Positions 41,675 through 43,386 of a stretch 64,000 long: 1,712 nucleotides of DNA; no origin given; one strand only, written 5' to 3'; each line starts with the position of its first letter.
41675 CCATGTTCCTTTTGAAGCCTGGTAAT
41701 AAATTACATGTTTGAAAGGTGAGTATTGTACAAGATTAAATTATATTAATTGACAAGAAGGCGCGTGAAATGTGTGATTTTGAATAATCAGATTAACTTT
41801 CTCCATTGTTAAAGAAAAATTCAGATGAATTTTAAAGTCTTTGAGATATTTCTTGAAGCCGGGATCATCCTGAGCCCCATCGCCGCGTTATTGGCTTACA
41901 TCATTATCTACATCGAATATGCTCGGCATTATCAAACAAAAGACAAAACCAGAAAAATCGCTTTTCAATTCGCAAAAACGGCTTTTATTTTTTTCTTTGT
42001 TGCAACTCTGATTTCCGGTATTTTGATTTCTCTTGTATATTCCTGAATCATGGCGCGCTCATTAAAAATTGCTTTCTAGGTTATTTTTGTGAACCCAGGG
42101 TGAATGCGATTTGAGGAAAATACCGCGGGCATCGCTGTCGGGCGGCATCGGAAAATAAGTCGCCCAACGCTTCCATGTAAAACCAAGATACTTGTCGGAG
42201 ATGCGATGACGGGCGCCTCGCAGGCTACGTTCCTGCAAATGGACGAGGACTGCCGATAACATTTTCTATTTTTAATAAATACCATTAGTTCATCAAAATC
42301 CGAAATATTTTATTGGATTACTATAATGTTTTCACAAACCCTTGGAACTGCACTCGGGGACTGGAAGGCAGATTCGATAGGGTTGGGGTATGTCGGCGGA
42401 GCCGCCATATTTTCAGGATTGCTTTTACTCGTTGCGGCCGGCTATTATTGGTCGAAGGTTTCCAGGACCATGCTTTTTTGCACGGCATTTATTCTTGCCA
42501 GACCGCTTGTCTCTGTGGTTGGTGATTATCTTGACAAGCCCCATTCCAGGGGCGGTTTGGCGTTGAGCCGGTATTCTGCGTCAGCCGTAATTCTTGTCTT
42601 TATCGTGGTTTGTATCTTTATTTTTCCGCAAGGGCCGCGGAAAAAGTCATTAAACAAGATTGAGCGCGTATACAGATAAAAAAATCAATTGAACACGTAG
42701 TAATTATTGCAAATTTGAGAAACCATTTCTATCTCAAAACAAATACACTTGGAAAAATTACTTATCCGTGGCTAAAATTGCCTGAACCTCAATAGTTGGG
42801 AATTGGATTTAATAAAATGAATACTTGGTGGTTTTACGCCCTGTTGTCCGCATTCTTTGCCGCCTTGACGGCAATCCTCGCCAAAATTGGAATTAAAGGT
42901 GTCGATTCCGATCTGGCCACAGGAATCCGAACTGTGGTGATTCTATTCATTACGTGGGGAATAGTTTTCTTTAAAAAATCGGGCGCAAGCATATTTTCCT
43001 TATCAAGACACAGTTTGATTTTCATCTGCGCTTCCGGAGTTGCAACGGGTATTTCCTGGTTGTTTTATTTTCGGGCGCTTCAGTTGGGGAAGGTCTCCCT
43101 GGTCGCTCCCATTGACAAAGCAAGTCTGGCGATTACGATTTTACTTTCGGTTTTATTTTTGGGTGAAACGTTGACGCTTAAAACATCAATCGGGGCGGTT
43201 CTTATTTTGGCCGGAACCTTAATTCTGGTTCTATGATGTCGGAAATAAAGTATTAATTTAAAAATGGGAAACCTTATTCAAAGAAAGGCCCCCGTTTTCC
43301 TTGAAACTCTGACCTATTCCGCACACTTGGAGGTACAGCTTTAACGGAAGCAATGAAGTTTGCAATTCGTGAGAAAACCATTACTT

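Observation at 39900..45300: Low-GC (about 35-50%) island of orphan and secreted genes abutting tRNA-Lys(UUU)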

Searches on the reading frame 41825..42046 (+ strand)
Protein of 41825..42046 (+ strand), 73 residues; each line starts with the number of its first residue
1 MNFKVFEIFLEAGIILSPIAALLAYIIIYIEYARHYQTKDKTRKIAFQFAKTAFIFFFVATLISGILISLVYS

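Call 5: search_protein_families(library=pfam, proteins=[window:41825-42046:+], max_evalue=0.01)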
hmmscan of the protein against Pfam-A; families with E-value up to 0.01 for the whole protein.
window:41825-42046:+ (73 aa): 0 families

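Call 23: search_protein_families(library=pfam, proteins=[window:41825-42043:+], max_evalue=1)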
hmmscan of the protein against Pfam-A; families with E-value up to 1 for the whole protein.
seq(73 aa): 2 families
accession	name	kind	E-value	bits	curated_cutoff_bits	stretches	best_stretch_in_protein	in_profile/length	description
PF03419.18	Peptidase_U4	-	0.088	12.5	28.4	1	15-72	59-108/284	Sporulation factor SpoIIGA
PF01529.25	DHHC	-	0.32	11.5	28.7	1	2-68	47-113/133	DHHC palmitoyltransferase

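Call 61: search_protein_families(library=phrogs, proteins=[window:41825-42046:+], max_evalue=0.01)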
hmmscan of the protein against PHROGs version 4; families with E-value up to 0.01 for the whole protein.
window:41825-42046:+ (73 aa): 0 families

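Call 62: search_protein_families(library=ncbifam, proteins=[window:41825-42046:+], max_evalue=0.01)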
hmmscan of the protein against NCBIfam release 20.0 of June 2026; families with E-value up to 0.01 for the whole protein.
window:41825-42046:+ (73 aa): 0 families
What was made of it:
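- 41825..42046 (+): 73-aa hydrophobic ORF, read by eye as two transmembrane segments; GC 0.36; status uncertain. No family hit (calls 23, 61, 62).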

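Call 67: search_protein_families(library=padloc, proteins=[window:41825-42046:+], max_evalue=0.01)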
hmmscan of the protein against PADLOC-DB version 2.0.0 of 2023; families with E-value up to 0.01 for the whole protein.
window:41825-42046:+ (73 aa): 0 families

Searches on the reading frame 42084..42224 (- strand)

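Call 95: search_protein_families(library=pfam, proteins=[window:42084-42224:-], max_evalue=1)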
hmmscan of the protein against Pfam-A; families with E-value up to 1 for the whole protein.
seq(47 aa): 1 family
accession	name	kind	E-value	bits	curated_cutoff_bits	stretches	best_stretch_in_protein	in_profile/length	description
PF22658.2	YycE-like_N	-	0.18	12.1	27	1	4-21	5-22/52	YycE-like N-terminal domain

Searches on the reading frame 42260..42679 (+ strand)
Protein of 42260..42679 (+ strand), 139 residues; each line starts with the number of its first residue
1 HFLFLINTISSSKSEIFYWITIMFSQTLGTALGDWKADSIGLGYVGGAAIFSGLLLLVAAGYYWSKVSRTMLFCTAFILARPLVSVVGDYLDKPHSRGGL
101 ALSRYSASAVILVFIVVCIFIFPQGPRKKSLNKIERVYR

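Call 5: search_protein_families(library=pfam, proteins=[window:42326-42679:+], max_evalue=0.01)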
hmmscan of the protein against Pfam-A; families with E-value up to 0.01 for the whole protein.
window:42326-42679:+ (117 aa): 1 family
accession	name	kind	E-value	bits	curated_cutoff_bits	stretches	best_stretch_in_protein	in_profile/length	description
PF03988.17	DUF347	-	1.1e-18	67.6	28.2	2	1-44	7-50/52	Repeat of Unknown Function (DUF347)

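Call 23: search_protein_families(library=pfam, proteins=[window:42260-42676:+], max_evalue=1)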
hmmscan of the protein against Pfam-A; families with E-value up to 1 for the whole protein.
seq(139 aa): 4 families
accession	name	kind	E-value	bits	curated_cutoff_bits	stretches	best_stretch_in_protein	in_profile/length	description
PF03988.17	DUF347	-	4.1e-22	78.6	28.2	2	17-66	1-50/52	Repeat of Unknown Function (DUF347)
PF02674.22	Colicin_V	-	0.017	15.5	29.3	1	67-120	25-74/144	Colicin V production protein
PF09925.14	DUF2157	-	0.019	15.1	32.4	1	40-100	36-88/146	Predicted membrane protein (DUF2157)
PF04647.20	AgrB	-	0.6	9.9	23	0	49-82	31-64/185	Accessory gene regulator B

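Call 61: search_protein_families(library=phrogs, proteins=[window:42260-42679:+], max_evalue=0.01)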
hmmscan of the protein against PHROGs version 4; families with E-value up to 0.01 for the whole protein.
window:42260-42679:+ (139 aa): 1 family
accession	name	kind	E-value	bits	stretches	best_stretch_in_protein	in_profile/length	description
phrog_19706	-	unknown function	7.5e-46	157.8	1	8-121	91-204/216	-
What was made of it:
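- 42296..42679 (+): 5'-truncated DUF347 membrane-protein gene (C-terminal half only), MmfC2-like. Matches PHROG 19706 positions 91-204 of 216 (call 61).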

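Call 62: search_protein_families(library=ncbifam, proteins=[window:42260-42679:+], max_evalue=0.01)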
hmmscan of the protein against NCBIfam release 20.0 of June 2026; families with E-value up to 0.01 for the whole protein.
window:42260-42679:+ (139 aa): 0 families

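Call 67: search_protein_families(library=padloc, proteins=[window:42260-42679:+], max_evalue=0.01)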
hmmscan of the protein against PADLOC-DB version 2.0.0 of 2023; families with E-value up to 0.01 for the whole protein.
window:42260-42679:+ (139 aa): 0 families

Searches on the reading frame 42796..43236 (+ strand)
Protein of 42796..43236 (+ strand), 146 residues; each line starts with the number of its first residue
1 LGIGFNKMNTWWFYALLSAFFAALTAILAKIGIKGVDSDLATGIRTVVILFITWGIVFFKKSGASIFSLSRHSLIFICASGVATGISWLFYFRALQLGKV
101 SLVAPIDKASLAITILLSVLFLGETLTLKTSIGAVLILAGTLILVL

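Call 5: search_protein_families(library=pfam, proteins=[window:42796-43236:+], max_evalue=0.01)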
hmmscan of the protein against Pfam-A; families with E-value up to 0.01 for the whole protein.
window:42796-43236:+ (146 aa): 2 families
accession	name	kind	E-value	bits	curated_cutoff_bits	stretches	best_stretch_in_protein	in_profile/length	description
PF00892.27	EamA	-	2.2e-19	70.5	28.2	1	11-145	3-134/135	EamA-like transporter family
PF05653.20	Mg_trans_NIPA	-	0.00014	21.6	26.2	1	86-145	61-120/295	Magnesium transporter NIPA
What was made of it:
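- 42817..43236 (+): Small single-domain EamA transporter (139 aa), intact. Pfam EamA at E = 2e-19 (call 5).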

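Call 51: search_dna_similar(query=window:42817-43236:+, collection=plasmids, mode=protein, max_rows=15)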
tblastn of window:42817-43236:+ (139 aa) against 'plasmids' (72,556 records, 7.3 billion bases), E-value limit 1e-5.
Records with a match: 86; places in all: 96; records where one place covers at least 80% of the query: 71.
Best place of each record, by identity: 60-80% 6; <60% 80.
By first word of the organism name: Agrobacterium 11; Pseudomonas 7; Sinorhizobium 5; Azospirillum 4; Clostridium 4; Hymenobacter 3; Spirosoma 3; Bacillus 3; Gluconobacter 3; Leptolyngbya 2; and 32 more.
By predicted mobility (MOB-suite, as given by PLSDB): non-mobilizable 42; conjugative 32; mobilizable 12.
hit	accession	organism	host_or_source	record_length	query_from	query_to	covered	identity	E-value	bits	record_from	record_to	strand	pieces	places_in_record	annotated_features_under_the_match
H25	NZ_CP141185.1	Hymenobacter sp. GOD-10R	single cell,Crepidiastrum sonchifolium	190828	1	138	99%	67.4%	2e-39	146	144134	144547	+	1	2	EamA family transporter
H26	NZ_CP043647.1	Hymenobacter sp. NBH84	pure culture,soil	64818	4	137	96%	64.6%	7e-21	150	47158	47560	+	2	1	none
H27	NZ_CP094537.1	Hymenobacter monticola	Single cell,a pond on the Huanglong ...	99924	4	138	97%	63.0%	5e-37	140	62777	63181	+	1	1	EamA family transporter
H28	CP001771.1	Spirosoma linguale DSM 74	-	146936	4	139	98%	62.5%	4e-36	137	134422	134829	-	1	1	protein of unknown function DUF6 transmembrane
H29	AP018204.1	Leptolyngbya boryana NIES-2135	-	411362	4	137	96%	57.5%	1e-27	113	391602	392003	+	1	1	hypothetical protein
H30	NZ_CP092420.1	Leptolyngbya boryana IU 594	-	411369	4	137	96%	57.5%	1e-27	113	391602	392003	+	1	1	EamA family transporter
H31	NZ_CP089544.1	Spirosoma oryzicola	Single cell,Surface layer of rice grains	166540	23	139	84%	62.4%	5e-40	148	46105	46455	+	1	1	EamA family transporter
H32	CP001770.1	Spirosoma linguale DSM 74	-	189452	23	139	84%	61.5%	6e-38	142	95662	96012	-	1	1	protein of unknown function DUF6 transmembrane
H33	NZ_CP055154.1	Adhaeribacter swui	Cell culture,Mud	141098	1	138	99%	46.0%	1e-14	76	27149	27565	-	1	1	EamA family transporter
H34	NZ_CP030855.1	Runella rosea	Whole organism,fresh water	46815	23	138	83%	53.4%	1e-27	113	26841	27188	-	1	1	EamA family transporter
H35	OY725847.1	Subdoligranulum variabile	-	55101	23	139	84%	51.3%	4e-24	103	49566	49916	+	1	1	record has no annotation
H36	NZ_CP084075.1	Fusobacterium vincentii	-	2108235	23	139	82%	51.8%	3e-19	118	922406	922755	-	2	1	none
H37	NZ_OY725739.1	Monoglobus pectinilyticus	-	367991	23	137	83%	51.3%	3e-24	103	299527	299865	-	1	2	EamA family transporter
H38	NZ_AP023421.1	Pusillibacter faecalis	Homo sapiens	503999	23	139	84%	50.4%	3e-28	114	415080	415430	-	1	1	EamA family transporter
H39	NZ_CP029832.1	Azospirillum ramasamyi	single cell,Cow dung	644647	23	137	83%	48.7%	2e-22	98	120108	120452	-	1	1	EamA family transporter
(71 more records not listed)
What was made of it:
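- Closest known: mmf. Different: The EamA is closer to Cytophagales plasmid genes (call 51).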

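Call 61: search_protein_families(library=phrogs, proteins=[window:42817-43236:+], max_evalue=0.01)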
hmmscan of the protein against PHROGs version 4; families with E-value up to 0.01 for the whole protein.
window:42817-43236:+ (139 aa): 0 families

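Call 62: search_protein_families(library=ncbifam, proteins=[window:42817-43236:+], max_evalue=0.01)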
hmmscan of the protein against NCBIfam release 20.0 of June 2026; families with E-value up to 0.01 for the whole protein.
window:42817-43236:+ (139 aa): 2 families
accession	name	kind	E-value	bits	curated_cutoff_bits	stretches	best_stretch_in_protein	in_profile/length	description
TIGR03340.1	phn_DUF6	hypoth_equivalog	1.7e-07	31.2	288.15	1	7-136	148-280/281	phosphonate utilization associated putative membrane protein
TIGR00950.1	2A78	equivalog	4e-05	23.2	230.2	1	6-135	131-264/264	carboxylate/amino acid/amine transporter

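Call 67: search_protein_families(library=padloc, proteins=[window:42817-43236:+], max_evalue=0.01)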
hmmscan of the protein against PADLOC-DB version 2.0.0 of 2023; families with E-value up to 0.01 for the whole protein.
window:42817-43236:+ (139 aa): 0 families
